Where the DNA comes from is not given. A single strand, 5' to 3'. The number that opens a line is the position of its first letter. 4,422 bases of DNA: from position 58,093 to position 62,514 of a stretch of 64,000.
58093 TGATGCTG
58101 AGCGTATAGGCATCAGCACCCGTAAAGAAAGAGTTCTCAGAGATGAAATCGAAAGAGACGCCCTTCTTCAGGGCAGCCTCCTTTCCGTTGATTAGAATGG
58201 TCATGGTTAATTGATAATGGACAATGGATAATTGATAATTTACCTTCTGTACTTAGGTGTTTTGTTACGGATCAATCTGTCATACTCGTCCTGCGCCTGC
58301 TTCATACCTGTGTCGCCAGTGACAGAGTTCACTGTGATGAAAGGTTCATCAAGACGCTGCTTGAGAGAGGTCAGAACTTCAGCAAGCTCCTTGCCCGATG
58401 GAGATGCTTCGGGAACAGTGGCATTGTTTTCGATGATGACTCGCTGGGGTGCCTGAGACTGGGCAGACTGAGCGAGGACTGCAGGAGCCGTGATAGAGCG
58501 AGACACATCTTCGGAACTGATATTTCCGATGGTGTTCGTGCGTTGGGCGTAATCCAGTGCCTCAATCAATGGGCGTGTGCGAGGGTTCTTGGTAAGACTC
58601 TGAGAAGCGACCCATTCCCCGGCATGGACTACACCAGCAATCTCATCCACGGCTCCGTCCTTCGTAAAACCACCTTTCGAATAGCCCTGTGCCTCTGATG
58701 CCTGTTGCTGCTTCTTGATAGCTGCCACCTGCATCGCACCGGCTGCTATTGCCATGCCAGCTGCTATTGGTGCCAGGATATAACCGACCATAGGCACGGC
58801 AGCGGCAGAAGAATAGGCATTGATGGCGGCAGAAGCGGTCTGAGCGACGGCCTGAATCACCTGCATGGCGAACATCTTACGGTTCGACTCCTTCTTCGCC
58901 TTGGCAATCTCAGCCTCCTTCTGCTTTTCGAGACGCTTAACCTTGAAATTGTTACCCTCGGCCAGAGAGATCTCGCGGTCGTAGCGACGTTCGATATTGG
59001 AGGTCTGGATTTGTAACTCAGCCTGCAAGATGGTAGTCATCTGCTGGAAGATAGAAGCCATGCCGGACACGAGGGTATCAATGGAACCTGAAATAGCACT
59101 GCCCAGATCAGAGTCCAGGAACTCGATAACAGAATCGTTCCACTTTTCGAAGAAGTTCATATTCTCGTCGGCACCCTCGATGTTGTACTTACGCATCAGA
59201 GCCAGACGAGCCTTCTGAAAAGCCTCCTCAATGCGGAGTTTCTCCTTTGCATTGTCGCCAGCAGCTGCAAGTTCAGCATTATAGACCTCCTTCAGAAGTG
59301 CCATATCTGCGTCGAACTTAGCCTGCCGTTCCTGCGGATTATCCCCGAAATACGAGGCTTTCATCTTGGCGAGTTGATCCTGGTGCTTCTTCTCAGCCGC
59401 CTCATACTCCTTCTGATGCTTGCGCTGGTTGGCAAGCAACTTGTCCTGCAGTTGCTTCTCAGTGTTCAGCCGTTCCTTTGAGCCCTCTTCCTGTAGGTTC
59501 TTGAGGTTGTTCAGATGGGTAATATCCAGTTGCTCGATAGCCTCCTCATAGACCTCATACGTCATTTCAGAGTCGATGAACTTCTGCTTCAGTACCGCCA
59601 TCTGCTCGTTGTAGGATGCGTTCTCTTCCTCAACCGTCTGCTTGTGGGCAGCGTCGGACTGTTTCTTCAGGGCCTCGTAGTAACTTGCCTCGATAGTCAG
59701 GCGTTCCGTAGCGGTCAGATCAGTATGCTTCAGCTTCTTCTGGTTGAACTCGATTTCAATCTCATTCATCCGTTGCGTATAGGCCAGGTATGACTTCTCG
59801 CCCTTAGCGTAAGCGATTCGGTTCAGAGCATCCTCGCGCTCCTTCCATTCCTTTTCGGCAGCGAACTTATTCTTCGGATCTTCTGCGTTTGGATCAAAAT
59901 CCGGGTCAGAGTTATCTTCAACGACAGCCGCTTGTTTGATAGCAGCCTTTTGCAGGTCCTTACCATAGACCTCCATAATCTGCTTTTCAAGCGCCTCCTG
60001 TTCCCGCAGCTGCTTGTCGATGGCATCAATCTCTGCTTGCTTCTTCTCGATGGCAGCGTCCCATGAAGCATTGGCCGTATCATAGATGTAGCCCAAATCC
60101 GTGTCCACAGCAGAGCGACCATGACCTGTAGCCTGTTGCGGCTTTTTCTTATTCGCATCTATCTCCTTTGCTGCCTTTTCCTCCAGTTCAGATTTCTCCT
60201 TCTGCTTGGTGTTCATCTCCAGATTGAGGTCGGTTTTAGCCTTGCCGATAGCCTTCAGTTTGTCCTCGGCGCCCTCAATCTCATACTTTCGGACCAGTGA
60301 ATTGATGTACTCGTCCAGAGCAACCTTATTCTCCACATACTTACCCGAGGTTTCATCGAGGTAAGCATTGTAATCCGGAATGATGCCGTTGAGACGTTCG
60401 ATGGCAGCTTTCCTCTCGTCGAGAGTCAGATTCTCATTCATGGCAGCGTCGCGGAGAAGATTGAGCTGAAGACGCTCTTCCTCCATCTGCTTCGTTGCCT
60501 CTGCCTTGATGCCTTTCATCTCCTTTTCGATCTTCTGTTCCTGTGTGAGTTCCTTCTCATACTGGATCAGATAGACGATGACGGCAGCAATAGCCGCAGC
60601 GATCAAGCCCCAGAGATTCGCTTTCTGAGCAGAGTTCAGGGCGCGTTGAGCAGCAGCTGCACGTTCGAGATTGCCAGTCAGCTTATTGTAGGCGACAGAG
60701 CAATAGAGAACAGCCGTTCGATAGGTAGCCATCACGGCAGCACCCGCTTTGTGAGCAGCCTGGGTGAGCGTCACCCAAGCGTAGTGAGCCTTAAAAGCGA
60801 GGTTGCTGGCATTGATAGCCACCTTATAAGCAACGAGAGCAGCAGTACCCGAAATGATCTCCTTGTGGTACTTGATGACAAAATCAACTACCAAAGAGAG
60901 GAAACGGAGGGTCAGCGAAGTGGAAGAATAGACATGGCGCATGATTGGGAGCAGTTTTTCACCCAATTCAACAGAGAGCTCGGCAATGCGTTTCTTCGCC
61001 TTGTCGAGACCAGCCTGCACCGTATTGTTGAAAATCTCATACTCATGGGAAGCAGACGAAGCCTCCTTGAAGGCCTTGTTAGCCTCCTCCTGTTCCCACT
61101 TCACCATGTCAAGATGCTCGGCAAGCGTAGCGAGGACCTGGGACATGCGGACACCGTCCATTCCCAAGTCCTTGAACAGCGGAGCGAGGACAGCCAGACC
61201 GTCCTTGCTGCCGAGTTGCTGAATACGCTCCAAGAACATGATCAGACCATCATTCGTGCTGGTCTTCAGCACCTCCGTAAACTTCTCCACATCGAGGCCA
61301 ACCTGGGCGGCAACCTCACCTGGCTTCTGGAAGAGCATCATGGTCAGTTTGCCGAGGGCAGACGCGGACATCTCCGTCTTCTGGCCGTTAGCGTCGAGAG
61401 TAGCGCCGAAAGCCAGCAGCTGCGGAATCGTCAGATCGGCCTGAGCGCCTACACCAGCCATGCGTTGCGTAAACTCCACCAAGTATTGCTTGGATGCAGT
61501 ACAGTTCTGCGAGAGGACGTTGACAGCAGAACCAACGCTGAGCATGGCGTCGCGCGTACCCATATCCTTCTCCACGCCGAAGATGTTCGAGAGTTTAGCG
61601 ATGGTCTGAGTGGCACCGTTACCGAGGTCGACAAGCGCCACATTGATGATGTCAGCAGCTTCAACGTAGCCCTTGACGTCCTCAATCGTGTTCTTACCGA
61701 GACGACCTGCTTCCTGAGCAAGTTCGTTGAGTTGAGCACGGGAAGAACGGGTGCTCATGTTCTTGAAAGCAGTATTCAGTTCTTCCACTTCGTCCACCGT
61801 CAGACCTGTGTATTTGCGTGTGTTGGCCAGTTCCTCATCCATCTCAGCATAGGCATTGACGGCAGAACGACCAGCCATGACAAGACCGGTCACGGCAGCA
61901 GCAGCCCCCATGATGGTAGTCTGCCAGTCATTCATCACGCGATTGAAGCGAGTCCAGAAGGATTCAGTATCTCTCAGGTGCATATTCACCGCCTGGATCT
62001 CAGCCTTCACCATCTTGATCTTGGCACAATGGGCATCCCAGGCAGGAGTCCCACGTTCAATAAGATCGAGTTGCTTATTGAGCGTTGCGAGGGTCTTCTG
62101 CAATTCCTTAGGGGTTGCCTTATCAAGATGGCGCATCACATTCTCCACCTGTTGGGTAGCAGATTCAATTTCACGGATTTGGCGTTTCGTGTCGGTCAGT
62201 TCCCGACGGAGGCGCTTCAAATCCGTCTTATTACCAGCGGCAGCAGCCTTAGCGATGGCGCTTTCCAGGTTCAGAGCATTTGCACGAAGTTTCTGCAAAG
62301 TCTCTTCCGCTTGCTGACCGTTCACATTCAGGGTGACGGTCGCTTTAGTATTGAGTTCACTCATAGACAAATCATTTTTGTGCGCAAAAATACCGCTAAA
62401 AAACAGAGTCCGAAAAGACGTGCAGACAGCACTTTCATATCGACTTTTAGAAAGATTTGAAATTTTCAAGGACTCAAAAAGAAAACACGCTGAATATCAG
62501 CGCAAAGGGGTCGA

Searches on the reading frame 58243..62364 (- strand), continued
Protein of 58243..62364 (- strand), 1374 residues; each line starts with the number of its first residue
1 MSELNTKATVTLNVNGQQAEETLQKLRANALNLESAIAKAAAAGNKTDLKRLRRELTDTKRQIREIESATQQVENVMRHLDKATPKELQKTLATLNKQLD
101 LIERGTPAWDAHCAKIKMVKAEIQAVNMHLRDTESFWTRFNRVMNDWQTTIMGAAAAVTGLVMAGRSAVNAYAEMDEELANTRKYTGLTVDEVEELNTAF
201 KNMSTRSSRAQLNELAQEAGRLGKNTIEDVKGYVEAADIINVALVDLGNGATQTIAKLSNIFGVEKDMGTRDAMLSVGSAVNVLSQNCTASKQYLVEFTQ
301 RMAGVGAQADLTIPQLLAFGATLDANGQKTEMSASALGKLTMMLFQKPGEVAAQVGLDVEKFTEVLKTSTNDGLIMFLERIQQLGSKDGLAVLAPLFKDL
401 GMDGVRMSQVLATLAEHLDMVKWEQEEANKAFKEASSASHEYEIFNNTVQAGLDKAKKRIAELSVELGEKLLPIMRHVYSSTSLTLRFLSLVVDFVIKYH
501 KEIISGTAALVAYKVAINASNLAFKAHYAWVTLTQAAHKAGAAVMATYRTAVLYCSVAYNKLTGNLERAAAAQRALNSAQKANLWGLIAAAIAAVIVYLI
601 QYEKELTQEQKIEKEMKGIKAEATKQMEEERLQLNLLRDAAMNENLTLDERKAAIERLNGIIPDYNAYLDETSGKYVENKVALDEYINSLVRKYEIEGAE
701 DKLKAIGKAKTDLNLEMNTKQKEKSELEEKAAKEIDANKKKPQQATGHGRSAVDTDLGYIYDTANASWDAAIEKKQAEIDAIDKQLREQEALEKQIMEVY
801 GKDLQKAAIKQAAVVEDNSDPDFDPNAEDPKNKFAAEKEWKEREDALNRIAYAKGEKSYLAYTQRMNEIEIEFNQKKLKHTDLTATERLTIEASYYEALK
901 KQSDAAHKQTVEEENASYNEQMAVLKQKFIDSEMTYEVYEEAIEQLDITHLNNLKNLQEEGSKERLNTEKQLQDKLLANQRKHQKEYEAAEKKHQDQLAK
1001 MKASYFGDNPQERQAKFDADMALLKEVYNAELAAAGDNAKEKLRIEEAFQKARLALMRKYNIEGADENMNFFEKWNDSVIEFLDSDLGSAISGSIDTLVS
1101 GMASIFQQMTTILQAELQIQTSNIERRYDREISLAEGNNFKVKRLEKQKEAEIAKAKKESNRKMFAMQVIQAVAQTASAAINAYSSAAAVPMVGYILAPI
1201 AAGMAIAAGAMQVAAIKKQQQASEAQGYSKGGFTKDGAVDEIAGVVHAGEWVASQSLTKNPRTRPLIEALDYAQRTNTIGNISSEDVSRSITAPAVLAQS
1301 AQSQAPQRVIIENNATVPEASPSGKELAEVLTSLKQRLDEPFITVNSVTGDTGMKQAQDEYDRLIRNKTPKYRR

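Call 85: search_dna_similar(query=window:58243-62364:-, collection=phages, mode=protein, max_rows=12)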
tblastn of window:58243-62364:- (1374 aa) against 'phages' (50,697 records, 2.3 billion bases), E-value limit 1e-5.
Records with a match: 165; places in all: 165; records where one place covers at least 80% of the query: 0.
Best place of each record, by identity: <60% 165.
By first word of the organism name: Streptococcus 54; Brevibacterium 32; Staphylococcus 31; Flavobacterium 14; Porphyromonas 12; Escherichia 5; Vibrio 5; Wolbachia 3; Bacteriophage 3; Microcystis 2; and 3 more.
By host as written in the record: Brevibacterium aurantiacum SMQ-1335 32; Staphylococcus sp. 14; Streptococcus equinus MEM7 5; - 5; Shewanella 4; Streptococcus equinus MEM36 3; Escherichia coli 3; Flavobacterium sp. LMO6 2; and 84 more.
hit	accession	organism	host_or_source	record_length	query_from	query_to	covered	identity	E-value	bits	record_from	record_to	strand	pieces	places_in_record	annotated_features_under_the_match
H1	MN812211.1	Flavobacterium phage vB_FspS_laban6-1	Flavobacterium sp. LMO6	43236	149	713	41%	28.6%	8e-40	168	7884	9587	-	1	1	tail tape measure protein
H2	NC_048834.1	Flavobacterium phage vB_FspS_laban6-1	Flavobacterium sp. LMO6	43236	149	713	41%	28.6%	8e-40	168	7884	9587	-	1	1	tail length tape measure protein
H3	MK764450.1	Flavobacterium phage FPSV-D35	Flavobacterium psychrophilum FPS-D15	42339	107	693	43%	26.6%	4e-28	130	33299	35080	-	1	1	tail tape measure protein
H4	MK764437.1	Flavobacterium phage FPSV-D15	Flavobacterium psychrophilum FPS-D10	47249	107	693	43%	26.6%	4e-28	130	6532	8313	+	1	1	tail tape measure protein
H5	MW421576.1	Flavobacterium phage FPSV-D17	Flavobacterium psychrophilum strain ...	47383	107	693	43%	26.6%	4e-28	130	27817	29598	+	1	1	record has no annotation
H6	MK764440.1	Flavobacterium phage FPSV-F7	Flavobacterium psychrophilum 990512-1/1B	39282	107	693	43%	25.8%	1e-27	128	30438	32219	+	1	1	tail tape measure protein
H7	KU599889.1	Flavobacterium phage 1H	Flavobacterium psychrophilum MH1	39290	107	713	44%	24.5%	3e-31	140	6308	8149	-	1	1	structural protein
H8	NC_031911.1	Flavobacterium phage 1H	Flavobacterium psychrophilum MH1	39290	107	713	44%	24.5%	3e-31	140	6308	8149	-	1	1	tail length tape measure protein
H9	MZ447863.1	Microcystis phage Mea-Yong924-1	Microcystis sp.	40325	83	463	28%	32.0%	2e-45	187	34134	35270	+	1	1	hypothetical protein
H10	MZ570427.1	Microcystis phage Mae-Yong924-2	Microcystis sp.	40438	83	463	28%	32.0%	2e-45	187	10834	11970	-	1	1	minor tail protein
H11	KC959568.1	Flavobacterium phage 6H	Flavobacterium psychrophilum strain MH1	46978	240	713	34%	23.8%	1e-18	99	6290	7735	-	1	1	putative phage tail protein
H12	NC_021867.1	Flavobacterium phage 6H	Flavobacterium psychrophilum strain MH1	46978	240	713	34%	23.8%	1e-18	99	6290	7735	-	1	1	tail length tape measure protein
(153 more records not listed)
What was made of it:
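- Tried and rejected: The TMP protein has no cultured-phage relative above ~32% identity (call 85).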

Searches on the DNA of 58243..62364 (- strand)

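Call 46: search_rna_families(sources=[L004, L002, L027, L030, L035, L036, L037, L039, L041, L026, L029], threshold=gathering)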
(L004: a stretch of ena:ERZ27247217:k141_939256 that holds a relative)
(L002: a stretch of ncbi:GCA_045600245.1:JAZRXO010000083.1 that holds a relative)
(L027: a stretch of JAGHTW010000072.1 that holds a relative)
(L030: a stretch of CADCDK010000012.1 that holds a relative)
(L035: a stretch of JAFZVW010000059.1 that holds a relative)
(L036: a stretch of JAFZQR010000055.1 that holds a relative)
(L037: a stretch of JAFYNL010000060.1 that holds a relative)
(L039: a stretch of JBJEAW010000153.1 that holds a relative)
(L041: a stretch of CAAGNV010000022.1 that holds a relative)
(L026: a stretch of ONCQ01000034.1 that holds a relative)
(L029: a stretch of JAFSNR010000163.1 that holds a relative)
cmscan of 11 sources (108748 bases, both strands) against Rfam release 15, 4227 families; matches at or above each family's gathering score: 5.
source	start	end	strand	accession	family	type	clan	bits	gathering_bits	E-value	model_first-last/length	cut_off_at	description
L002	17761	17832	-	RF04319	BTncRNA_FopS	Gene; sRNA;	-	73.7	56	1.1e-08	1-71/71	no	Bacteroidetes FopS (family of paralogous sRNAs)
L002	18124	18196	-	RF00005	tRNA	Gene; tRNA;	CL00001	66.7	29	4.4e-12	1-71/71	no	tRNA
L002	17497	17571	-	RF00005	tRNA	Gene; tRNA;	CL00001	64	29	2.4e-11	1-71/71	no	tRNA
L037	2866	2940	+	RF00005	tRNA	Gene; tRNA;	CL00001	64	29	2.4e-11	1-71/71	no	tRNA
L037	2951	3017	+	RF04319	BTncRNA_FopS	Gene; sRNA;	-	56.2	56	2.6e-05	1-71/71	no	Bacteroidetes FopS (family of paralogous sRNAs)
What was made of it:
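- On Any Rfam 15 family (including ROOL, GOLLD, HEARO, OLE, group II intron, RNase P, 6S, tmRNA): In 11 related loci nothing matched inside the gaps (call 46).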

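Call 56: search_with_rna_model(model_id=R1, sources=[L004, L005, L007, L030, L035, L037], max_evalue=1e-10, make_alignment=true)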
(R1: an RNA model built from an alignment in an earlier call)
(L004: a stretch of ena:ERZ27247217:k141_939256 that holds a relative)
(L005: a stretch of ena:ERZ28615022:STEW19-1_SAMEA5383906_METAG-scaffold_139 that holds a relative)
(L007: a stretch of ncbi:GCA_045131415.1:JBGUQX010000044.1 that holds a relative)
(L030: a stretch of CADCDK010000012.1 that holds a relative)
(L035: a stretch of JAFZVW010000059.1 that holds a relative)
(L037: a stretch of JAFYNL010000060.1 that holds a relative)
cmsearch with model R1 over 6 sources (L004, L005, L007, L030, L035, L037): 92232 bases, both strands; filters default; matches with E-value up to 1e-10: 7.
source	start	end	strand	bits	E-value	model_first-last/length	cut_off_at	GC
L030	2780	2920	-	140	6.9e-35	1-140/140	no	0.51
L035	2007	2155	-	135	1.6e-33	1-140/140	no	0.52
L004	5710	5843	-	131.2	1.5e-32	1-140/140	no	0.59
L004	4923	5056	-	130.1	3.1e-32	1-140/140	no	0.56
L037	5057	5202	+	115.5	2.3e-28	1-140/140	no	0.51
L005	9330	9471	-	87.8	5.1e-21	1-140/140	no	0.54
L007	9411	9552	-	70.1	2.7e-16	1-140/140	no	0.54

Alignment A4: 7 matches aligned to the model, 154 columns, each read 5' to 3' on its own strand. Consensus structure (alignment columns), stored with it:
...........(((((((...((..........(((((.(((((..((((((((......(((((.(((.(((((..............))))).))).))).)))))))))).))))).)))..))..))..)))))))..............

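Call 61: search_with_rna_model(model_id=R1, sources=[L043, L044, L045, L046, L047, L048, L049, L050, L051, L052, L053, L054, L055, L056, L057, L058, L059, L060, L061, L002, L027, L036, L039, L041, L026, L029, L034], max_evalue=0.001)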
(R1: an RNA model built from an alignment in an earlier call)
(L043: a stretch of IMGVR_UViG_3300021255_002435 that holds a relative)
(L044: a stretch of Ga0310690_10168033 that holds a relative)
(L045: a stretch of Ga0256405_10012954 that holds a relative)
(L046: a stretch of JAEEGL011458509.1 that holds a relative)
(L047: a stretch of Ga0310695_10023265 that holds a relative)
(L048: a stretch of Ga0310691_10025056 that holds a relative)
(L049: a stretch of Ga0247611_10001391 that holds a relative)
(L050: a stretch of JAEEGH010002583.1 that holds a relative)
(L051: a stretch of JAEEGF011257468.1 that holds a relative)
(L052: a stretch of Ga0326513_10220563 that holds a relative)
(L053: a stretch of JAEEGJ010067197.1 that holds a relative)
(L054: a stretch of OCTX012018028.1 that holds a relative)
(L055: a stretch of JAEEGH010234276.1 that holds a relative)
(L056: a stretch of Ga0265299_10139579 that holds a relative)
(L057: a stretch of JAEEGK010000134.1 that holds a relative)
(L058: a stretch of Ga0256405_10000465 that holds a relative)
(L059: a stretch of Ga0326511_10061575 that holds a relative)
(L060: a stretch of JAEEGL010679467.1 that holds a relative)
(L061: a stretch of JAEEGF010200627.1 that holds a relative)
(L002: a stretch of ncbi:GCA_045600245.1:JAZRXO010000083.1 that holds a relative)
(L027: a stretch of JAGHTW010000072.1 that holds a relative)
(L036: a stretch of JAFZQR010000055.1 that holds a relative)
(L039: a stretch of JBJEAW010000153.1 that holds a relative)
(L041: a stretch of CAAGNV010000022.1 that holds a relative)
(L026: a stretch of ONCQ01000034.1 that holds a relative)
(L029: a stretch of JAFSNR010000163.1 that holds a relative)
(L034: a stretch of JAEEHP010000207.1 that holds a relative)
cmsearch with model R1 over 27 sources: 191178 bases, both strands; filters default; matches with E-value up to 0.001: 34.
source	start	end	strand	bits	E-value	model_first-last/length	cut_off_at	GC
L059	1289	1429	+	136.9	9.9e-34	1-140/140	no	0.5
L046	10439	10587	-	134.4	4.6e-33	1-140/140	no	0.52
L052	211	359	+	134.4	4.6e-33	1-140/140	no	0.52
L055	1633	1781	-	134.4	4.6e-33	1-140/140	no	0.52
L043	5443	5591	-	132.3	1.6e-32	1-140/140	no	0.52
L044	238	378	+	126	7.5e-31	1-140/140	no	0.52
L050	6045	6185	-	125.8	8.5e-31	1-140/140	no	0.53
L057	3750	3890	-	125.8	8.5e-31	1-140/140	no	0.53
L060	1380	1520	-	120.6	2.1e-29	1-140/140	no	0.53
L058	2909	3057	-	113.8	1.4e-27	1-140/140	no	0.48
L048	5168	5334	+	109.3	2.1e-26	1-140/140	no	0.53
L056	1717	1860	-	108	4.7e-26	1-140/140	no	0.51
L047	436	577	+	90.4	2.2e-21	1-140/140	no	0.54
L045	1429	1570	+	87.8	1.1e-20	1-140/140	no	0.54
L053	460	601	+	87.8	1.1e-20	1-140/140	no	0.54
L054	5122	5263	-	87.6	1.2e-20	1-140/140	no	0.54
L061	55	196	+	87.5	1.3e-20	1-140/140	no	0.55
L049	3877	4022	-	83.2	1.8e-19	1-140/140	no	0.52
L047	440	582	-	39.4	7.9e-08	1-140/140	no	0.53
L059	1290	1424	-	36.8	4e-07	1-140/140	no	0.5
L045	1439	1569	-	36.2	5.7e-07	1-140/140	no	0.53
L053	470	600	-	36.2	5.7e-07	1-140/140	no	0.53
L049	3879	4016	+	35.3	9.7e-07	1-140/140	no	0.51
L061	59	195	-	34.9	1.2e-06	1-140/140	no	0.53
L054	5123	5253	+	34.7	1.4e-06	1-140/140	no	0.53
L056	1716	1861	+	33.9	2.2e-06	1-140/140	no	0.51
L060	1381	1513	+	32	7.4e-06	1-140/140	no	0.53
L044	270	347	-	31.6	9.6e-06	33-110/140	no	0.53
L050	6076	6153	+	30.8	1.5e-05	33-110/140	no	0.54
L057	3781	3858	+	30.8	1.5e-05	33-110/140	no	0.54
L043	5442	5594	+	29.2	4.1e-05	1-140/140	no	0.52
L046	10438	10584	+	28.5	6.2e-05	1-140/140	no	0.52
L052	214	360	-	28.5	6.2e-05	1-140/140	no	0.52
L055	1632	1778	+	28.5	6.2e-05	1-140/140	no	0.52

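Call 66: search_with_rna_model(model_id=R1, sources=[L004, L005, L007, L030, L035, L037, L043, L044, L045, L046, L047, L048, L049, L050, L053, L054, L056, L058, L059, L060, L061], max_evalue=1e-12, make_alignment=true)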
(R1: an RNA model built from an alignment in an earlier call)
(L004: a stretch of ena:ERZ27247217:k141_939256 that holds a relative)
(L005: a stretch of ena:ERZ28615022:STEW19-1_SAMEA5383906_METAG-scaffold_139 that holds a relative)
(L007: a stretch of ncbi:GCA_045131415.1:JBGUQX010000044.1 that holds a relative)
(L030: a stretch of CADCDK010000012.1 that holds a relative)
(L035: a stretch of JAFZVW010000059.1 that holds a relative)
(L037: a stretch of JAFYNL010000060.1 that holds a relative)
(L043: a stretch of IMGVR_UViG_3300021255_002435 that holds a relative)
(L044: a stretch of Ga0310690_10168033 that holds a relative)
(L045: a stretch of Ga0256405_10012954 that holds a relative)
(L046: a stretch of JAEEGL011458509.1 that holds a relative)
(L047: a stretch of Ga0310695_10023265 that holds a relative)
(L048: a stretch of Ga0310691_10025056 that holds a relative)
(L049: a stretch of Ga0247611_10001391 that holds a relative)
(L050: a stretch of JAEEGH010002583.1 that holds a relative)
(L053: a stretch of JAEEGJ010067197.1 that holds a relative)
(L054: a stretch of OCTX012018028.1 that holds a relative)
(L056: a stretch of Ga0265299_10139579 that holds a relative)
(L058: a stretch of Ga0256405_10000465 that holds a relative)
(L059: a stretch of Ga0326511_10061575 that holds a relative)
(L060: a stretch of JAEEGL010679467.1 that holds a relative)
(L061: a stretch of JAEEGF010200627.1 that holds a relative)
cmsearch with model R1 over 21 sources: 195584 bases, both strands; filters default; matches with E-value up to 1e-12: 22.
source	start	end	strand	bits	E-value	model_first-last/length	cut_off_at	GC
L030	2780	2920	-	140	1.5e-34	1-140/140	no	0.51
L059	1289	1429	+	136.9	1e-33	1-140/140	no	0.5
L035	2007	2155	-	135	3.3e-33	1-140/140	no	0.52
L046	10439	10587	-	134.4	4.7e-33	1-140/140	no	0.52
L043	5443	5591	-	132.3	1.6e-32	1-140/140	no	0.52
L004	5710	5843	-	131.2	3.2e-32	1-140/140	no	0.59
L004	4923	5056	-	130.1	6.5e-32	1-140/140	no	0.56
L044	238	378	+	126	7.7e-31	1-140/140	no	0.52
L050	6045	6185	-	125.8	8.7e-31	1-140/140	no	0.53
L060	1380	1520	-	120.6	2.2e-29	1-140/140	no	0.53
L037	5057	5202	+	115.5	4.9e-28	1-140/140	no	0.51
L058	2909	3057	-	113.8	1.4e-27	1-140/140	no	0.48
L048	5168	5334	+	109.3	2.2e-26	1-140/140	no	0.53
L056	1717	1860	-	108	4.8e-26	1-140/140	no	0.51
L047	436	577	+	90.4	2.3e-21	1-140/140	no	0.54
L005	9330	9471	-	87.8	1.1e-20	1-140/140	no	0.54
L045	1429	1570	+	87.8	1.1e-20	1-140/140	no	0.54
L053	460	601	+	87.8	1.1e-20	1-140/140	no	0.54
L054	5122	5263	-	87.6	1.2e-20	1-140/140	no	0.54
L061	55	196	+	87.5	1.4e-20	1-140/140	no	0.55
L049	3877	4022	-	83.2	1.8e-19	1-140/140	no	0.52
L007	9411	9552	-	70.1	5.7e-16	1-140/140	no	0.54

Alignment A5: 22 matches aligned to the model, 187 columns, each read 5' to 3' on its own strand. Consensus structure (alignment columns), stored with it:
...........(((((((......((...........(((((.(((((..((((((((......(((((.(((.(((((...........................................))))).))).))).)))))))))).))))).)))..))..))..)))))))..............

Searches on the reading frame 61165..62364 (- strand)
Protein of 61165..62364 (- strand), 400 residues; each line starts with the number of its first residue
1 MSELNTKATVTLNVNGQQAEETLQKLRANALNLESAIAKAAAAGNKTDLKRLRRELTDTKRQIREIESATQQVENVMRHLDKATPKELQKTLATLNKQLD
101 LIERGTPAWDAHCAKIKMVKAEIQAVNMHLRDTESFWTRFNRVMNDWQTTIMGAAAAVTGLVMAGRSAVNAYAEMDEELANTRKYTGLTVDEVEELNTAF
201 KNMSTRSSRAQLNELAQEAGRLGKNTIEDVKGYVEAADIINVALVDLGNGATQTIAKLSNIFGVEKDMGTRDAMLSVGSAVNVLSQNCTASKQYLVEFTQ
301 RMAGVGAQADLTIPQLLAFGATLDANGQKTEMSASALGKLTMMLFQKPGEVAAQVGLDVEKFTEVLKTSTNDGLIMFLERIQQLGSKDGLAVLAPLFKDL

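Call 13: find_related_loci(query=window:61165-62364:-, collection=genome_contigs, flank=10000)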
Query window:61165-62364:- (400 aa) in genome_contigs; peptide patterns used: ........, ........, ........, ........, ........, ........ (x = any residue, [..] = any of these).
38 stretches matched a pattern, but none encodes a relative of the query by tblastn (E <= 1e-3).

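Call 14: find_related_loci(query=window:61165-62364:-, collection=viral_contigs, flank=10000)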
Query window:61165-62364:- (400 aa) in viral_contigs; peptide patterns used: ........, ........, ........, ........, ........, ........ (x = any residue, [..] = any of these).
9 stretches matched a pattern, but none encodes a relative of the query by tblastn (E <= 1e-3).
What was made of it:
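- Tried and rejected: Close-relative scans with the TMP N-terminus in the genome and viral collections gave no confirmed hit (calls 13, 14).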
